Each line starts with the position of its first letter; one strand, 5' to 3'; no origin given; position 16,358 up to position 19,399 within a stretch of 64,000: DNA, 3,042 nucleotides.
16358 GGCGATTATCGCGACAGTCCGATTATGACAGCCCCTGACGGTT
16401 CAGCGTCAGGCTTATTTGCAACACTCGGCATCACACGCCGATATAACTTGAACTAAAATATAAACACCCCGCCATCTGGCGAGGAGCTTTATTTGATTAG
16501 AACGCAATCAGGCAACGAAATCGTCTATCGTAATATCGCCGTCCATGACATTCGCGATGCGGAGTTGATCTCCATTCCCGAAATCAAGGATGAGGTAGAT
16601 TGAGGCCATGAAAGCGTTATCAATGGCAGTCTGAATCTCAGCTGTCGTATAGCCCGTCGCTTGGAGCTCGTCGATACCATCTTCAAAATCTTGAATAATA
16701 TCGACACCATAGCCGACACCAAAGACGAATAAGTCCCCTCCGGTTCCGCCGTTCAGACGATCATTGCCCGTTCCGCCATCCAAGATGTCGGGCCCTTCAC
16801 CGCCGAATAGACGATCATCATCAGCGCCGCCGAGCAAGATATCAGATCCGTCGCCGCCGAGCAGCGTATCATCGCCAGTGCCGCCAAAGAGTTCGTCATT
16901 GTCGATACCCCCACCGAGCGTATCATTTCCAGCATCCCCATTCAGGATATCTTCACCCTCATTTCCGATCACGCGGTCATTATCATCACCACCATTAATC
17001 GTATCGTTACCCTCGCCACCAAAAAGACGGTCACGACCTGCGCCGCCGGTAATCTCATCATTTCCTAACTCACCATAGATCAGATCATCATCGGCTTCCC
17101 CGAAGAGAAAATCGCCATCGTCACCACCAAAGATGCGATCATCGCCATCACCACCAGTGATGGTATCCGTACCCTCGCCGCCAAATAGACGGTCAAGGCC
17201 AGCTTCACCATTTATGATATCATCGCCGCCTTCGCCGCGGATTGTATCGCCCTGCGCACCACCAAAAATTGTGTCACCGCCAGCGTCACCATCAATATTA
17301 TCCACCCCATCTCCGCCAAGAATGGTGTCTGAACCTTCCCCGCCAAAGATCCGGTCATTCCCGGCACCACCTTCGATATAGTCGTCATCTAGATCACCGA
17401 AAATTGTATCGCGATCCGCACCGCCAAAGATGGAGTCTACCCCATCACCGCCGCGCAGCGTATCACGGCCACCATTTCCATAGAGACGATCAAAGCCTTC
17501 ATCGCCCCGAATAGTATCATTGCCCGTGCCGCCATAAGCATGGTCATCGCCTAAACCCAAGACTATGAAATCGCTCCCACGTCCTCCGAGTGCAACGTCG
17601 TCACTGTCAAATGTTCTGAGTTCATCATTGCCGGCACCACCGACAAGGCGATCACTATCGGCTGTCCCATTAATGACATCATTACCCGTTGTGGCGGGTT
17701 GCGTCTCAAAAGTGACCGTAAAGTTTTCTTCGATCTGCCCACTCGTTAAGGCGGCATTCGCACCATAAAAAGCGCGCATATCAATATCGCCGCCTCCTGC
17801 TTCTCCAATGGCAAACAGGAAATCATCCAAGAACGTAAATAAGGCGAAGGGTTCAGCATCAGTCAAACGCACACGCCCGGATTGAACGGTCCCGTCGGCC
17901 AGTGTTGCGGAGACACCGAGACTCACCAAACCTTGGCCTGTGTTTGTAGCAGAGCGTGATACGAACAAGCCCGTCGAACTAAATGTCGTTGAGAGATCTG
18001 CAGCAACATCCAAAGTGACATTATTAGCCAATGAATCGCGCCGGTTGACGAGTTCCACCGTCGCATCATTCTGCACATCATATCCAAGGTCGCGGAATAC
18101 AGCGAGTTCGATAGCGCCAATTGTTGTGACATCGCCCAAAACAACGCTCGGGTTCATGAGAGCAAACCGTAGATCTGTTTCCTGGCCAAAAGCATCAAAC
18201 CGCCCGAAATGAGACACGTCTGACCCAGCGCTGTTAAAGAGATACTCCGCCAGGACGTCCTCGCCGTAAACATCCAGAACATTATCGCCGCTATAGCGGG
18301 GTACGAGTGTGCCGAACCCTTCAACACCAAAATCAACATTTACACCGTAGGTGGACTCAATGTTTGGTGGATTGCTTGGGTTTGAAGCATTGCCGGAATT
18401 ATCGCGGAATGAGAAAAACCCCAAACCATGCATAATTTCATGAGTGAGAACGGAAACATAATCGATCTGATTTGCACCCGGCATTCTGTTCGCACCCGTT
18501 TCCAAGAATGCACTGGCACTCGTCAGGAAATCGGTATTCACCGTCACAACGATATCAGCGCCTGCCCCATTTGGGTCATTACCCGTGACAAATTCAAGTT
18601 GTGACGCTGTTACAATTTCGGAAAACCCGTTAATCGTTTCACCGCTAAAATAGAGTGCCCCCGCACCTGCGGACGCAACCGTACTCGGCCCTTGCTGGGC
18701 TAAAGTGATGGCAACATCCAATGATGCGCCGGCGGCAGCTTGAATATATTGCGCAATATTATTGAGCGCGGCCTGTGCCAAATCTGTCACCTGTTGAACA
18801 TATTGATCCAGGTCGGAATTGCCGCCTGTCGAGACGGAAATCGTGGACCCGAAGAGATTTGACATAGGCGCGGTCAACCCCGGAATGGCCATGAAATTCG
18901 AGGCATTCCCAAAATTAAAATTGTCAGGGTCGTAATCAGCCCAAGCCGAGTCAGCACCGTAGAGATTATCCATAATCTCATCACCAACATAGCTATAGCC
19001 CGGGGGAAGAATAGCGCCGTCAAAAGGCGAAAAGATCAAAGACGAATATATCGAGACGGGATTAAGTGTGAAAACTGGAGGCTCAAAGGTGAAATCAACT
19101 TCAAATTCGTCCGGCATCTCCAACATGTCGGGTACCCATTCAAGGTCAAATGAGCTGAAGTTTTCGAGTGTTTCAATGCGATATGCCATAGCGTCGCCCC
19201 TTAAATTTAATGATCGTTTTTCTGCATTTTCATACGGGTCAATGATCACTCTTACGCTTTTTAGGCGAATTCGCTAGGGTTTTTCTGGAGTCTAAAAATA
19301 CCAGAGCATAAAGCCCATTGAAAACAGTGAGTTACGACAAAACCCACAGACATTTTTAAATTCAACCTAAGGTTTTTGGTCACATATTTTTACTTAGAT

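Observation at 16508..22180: Two tandem paralogous ~900-aa RTX calcium-repeat proteins with an uncharacterised N-terminal HExxH domain and no nearby secretion system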

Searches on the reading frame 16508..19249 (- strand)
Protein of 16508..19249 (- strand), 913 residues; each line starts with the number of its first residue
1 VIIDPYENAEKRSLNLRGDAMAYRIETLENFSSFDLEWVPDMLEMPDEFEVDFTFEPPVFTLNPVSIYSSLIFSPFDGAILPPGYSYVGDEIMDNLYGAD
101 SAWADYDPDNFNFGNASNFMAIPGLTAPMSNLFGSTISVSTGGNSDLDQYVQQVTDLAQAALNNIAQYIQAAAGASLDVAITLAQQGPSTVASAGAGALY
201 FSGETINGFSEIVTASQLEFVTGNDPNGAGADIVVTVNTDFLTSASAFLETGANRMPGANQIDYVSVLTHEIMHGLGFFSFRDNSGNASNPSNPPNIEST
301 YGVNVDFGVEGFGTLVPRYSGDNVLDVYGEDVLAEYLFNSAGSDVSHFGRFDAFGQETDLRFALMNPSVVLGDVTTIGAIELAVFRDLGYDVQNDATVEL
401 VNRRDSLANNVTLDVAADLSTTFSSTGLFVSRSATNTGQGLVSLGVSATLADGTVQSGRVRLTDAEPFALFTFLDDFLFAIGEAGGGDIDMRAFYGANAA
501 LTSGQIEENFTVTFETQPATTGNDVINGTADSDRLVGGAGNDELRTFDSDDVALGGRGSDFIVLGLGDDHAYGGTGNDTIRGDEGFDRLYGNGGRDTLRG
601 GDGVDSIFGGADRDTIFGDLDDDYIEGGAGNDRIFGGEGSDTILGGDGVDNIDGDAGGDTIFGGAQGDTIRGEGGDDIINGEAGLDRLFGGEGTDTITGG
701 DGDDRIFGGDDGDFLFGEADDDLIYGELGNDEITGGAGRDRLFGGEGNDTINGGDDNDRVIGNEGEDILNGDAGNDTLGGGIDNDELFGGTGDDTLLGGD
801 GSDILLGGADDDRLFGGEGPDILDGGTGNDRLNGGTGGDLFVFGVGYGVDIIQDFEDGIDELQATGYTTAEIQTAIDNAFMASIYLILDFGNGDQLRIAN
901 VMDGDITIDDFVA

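Call 3: search_protein_families(library=pfam, proteins=[window:16508-19249:-], max_evalue=1)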
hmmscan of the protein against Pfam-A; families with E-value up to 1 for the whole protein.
window:16508-19249:- (913 aa): 1 family
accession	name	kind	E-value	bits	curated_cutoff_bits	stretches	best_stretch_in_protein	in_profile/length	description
PF00353.25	HemolysinCabind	-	2.2e-61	203.7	23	13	743-778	1-36/36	RTX calcium-binding nonapeptide repeat (4 copies)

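Call 4: search_protein_families(library=ncbifam, proteins=[window:16508-19249:-], max_evalue=1)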
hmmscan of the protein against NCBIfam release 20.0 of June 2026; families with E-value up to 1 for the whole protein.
window:16508-19249:- (913 aa): 9 families
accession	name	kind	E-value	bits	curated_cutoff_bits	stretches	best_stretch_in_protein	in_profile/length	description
NF033943.0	RTX_toxin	subfamily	4.4e-45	154.2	1000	4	721-871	687-829/930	RTX family hemolysin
NF033203.1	entero_EhxA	exception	1.9e-34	119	2000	5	754-861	744-851/997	enterohemolysin EhxA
NF046115.1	Ca_rpt_SMc04171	equivalog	1.3e-32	113.7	625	5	775-846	414-485/574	SMc04171 family calcium-binding repeat protein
NF035945.1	Zn_serralysin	subfamily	2.4e-29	102.9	500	7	797-870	323-401/462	serralysin family metalloprotease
NF053766.1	ZapA_metallo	exception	8.1e-25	87.8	940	7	788-866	334-417/483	ZapA family metalloprotease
NF052454.1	BtaGlycanEglC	equivalog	6e-14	51.8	700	3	807-911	105-208/459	endo-1,3-1,4-beta-glycanase EglC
NF050046.1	PueAB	exception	1.1e-12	47.2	670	5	802-904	505-606/616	polyurethane esterase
NF038122.1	metallo_LGF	subfamily_domain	3.3e-09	37.2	80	1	161-391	51-274/274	NF038122 family metalloprotease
NF051884.1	ProteaseSapA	equivalog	0.00068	18.4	1200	4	488-553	295-360/644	protease SapA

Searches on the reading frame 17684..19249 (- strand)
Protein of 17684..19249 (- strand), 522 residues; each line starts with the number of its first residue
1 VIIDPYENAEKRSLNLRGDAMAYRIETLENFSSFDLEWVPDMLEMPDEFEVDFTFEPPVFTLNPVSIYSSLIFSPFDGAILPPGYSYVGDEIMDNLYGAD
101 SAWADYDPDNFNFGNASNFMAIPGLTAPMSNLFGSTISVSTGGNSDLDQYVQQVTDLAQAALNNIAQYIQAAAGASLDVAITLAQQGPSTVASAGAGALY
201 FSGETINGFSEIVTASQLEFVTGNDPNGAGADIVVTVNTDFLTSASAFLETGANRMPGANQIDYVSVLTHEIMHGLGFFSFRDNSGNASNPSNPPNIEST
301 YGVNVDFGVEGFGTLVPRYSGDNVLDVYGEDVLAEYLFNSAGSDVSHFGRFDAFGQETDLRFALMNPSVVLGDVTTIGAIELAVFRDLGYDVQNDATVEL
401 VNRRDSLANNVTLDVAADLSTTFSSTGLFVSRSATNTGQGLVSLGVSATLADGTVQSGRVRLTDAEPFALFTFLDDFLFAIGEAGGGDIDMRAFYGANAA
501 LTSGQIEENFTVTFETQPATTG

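Call 6: search_protein_families(library=ncbifam, proteins=[window:17684-19249:-], max_evalue=10)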
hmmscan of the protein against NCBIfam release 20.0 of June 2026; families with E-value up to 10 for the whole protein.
seq(522 aa): 1 family
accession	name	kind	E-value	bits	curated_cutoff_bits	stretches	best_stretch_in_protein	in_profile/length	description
NF038122.1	metallo_LGF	subfamily_domain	1.1e-09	38.7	80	1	160-391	50-274/274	NF038122 family metalloprotease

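Call 7: search_protein_families(library=pfam, proteins=[window:17684-19249:-], max_evalue=10)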
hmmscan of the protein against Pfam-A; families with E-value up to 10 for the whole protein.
seq(522 aa): 0 families

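Call 10: find_homologous_proteins(query=window:17684-19066:-, max_evalue=0.001)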
Query seq(461 aa) (461 aa): 4 proteins with E <= 0.001 among 8000 candidates.
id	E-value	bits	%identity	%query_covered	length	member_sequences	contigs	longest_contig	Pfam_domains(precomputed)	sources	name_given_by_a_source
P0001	2.2e-69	253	44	72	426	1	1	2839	-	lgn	-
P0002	4.6e-37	147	40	56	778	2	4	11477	-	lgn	-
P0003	6.7e-35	139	40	57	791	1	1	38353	-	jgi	-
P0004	3.2e-7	48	31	41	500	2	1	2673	PF13946.12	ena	-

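Call 25: predict_structure(alignment_id=A2)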
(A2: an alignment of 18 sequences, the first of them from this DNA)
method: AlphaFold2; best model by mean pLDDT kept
length: 461 residues; sequences in the alignment: 18
mean_pLDDT: 69.0   pTM: 0.64
mean pLDDT of the five models: 69.0, 64.4, 64.3, 63.5, 60.4
residues with pLDDT >= 90: 121; 70-90: 137; 50-70: 86; < 50: 117
segments of 3 or more residues with pLDDT < 50: 1-70, 227-231, 335-351, 376-378, 434-445
pLDDT, mean of each block of 10 residues (from residue 1): 27 26 26 30 32 29 36 92 96 97 89 95 92 91 85 92 93 96 95 79 94 91 55 73 84 82 78 69 75 68 76 79 92 54 40 51 62 52 67 70 71 77 67 47 51 58 32
secondary structure, 60 per line:
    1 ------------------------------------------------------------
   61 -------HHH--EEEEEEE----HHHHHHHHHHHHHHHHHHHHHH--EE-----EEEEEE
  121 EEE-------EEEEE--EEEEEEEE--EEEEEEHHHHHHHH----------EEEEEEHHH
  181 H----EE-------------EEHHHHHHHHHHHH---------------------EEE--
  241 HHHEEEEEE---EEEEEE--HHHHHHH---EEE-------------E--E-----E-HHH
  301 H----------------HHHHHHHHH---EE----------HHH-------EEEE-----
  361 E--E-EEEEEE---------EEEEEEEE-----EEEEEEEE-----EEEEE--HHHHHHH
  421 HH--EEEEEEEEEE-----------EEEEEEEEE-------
elements in order: E73-79 H84-105 E115-123 E131-135 E138-145 E148-153 H154-161 E172-177 H178-181 H203-214 E236-238 E244-249 E253-258 H261-267 E271-273 H298-301 H318-326 E352-355 E366-371 E381-388 E394-401 E407-411 H414-422 E425-434 E446-454

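Call 34: fold_search(model_id=the predicted structure, library=pdb)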
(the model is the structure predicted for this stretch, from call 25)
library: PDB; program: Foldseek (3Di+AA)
matches with E <= 10: 1330; with E <= 0.001: 0
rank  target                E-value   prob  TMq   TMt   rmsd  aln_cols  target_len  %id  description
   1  8df2_C                4.1e-03  0.47  0.17  0.20  19.1       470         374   11  The structure of the 'ALT' construct of the Amuc_1438 glycopeptidase (released 2022-08-31)
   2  4mmx_C                5.1e-03  0.98  0.14  0.48   5.9       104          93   12  Integrin AlphaVBeta3 ectodomain bound to the tenth domain of Fibronectin (released 2014-03-26)
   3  2ee3_MODEL_1_A        5.4e-03  1.00  0.16  0.51   5.6       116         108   15  Solution structures of the fn3 domain of human collagen alpha-1(XX) chain (released 2007-08-21)
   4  4jmg_A                6.4e-03  0.99  0.15  0.29   5.3       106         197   13  Crystal structure of the synthetic protein in complex with pY peptide (released 2014-04-23)
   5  8dek_B                6.8e-03  0.25  0.15  0.16  19.1       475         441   11  The structure of the glycopeptidase catalytic domain including the linker of Amuc_1438 (released 2022-08-31)
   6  6cpg_E                8.6e-03  0.98  0.14  0.49   5.6       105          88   14  Structure of dephosphorylated Aurora A (122-403) in complex with inhibiting monobody and AT9283 in an inactive conform (released 2018-06-27)
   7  3ch8_A                9.6e-03  0.80  0.15  0.30  13.2       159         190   11  The crystal structure of PDZ-Fibronectin fusion protein (released 2009-03-31)
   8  8f0m_B                1.2e-02  0.97  0.14  0.48   6.0       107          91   16  Monobody 12D5 bound to KRAS(G12D) (released 2023-07-19)
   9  8df2_A                1.2e-02  0.30  0.17  0.20  18.9       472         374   10  The structure of the 'ALT' construct of the Amuc_1438 glycopeptidase (released 2022-08-31)
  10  8iyk_F                1.2e-02  0.23  0.13  0.08  30.4       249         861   13  Tail tip conformation 1 of phage lambda tail (released 2023-10-18)
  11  6apx_B                1.4e-02  0.98  0.15  0.52   5.6       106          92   16  Crystal structure of human dual specificity phosphatase 1 catalytic domain (C258S) as a maltose binding protein fusion (released 2017-11-01)
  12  6se8                  1.4e-02  0.80  0.15  0.08  15.6       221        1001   13  Cold-adapted beta-D-galactosidase from Arthrobacter sp. 32cB mutant E441Q (released 2019-09-11)
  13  5ecj_E                1.4e-02  0.93  0.13  0.44   6.5       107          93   14  Crystal structure of monobody Mb(S4) bound to Prdm14 in complex with Mtgr1 (released 2015-12-02)
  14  6rpt_A                1.5e-02  1.00  0.17  0.57   5.2       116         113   12  Structure of tick complement inhibitor CirpT1 complexed with macroglobubulin domain 4 of human complement C5 (released 2020-01-08)
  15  6cpg_B                1.5e-02  0.97  0.14  0.49   5.5       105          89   14  Structure of dephosphorylated Aurora A (122-403) in complex with inhibiting monobody and AT9283 in an inactive conform (released 2018-06-27)
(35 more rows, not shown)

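Call 36: find_encoding_contigs(protein=P0003, flank=10000, max_places=3)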
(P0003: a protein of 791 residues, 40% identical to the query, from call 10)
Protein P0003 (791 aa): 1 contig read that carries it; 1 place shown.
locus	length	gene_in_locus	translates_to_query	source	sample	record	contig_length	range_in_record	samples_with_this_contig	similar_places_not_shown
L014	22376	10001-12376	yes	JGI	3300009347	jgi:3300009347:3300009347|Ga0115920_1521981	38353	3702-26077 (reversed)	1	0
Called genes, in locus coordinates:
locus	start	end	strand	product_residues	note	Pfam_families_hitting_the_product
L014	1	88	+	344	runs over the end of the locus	PF00850:Hist_deacetyl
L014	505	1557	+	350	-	PF00135:COesterase (weak), PF20434:BD-FAE, PF07859:Abhydrolase_3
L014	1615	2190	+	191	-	PF03358:FMN_red (weak)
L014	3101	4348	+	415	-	PF12573:OxoDH_E1alpha_N, PF00676:E1_dh, PF02775:TPP_enzyme_C (weak), PF13292:DXP_synthase_N (weak)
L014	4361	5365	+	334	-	PF02779:Transket_pyr, PF02780:Transketolase_C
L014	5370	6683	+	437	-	PF00364:Biotin_lipoyl, PF25997:BSH_YhbJ (weak), PF02817:E3_binding, PF00198:2-oxoacid_dh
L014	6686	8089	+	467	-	PF00890:FAD_binding_2 (faint), PF01134:GIDA (faint), PF01266:DAO (faint), PF07992:Pyr_redox_2, PF12831:FAD_oxidored, PF13450:NAD_binding_8 (faint), PF00070:Pyr_redox, PF02852:Pyr_redox_dim, +1 more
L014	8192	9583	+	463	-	PF04389:Peptidase_M28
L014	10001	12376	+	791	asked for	-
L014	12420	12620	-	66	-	-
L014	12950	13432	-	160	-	PF00383:dCMP_cyt_deam_1, PF14437:MafB19-deam, PF14439:Bd3614-deam (weak)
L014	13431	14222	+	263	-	PF01479:S4, PF00849:PseudoU_synth_2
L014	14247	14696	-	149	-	PF00011:HSP20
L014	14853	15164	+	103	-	PF02036:SCP2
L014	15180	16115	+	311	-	PF12146:Hydrolase_4, PF00561:Abhydrolase_1, PF12697:Abhydrolase_6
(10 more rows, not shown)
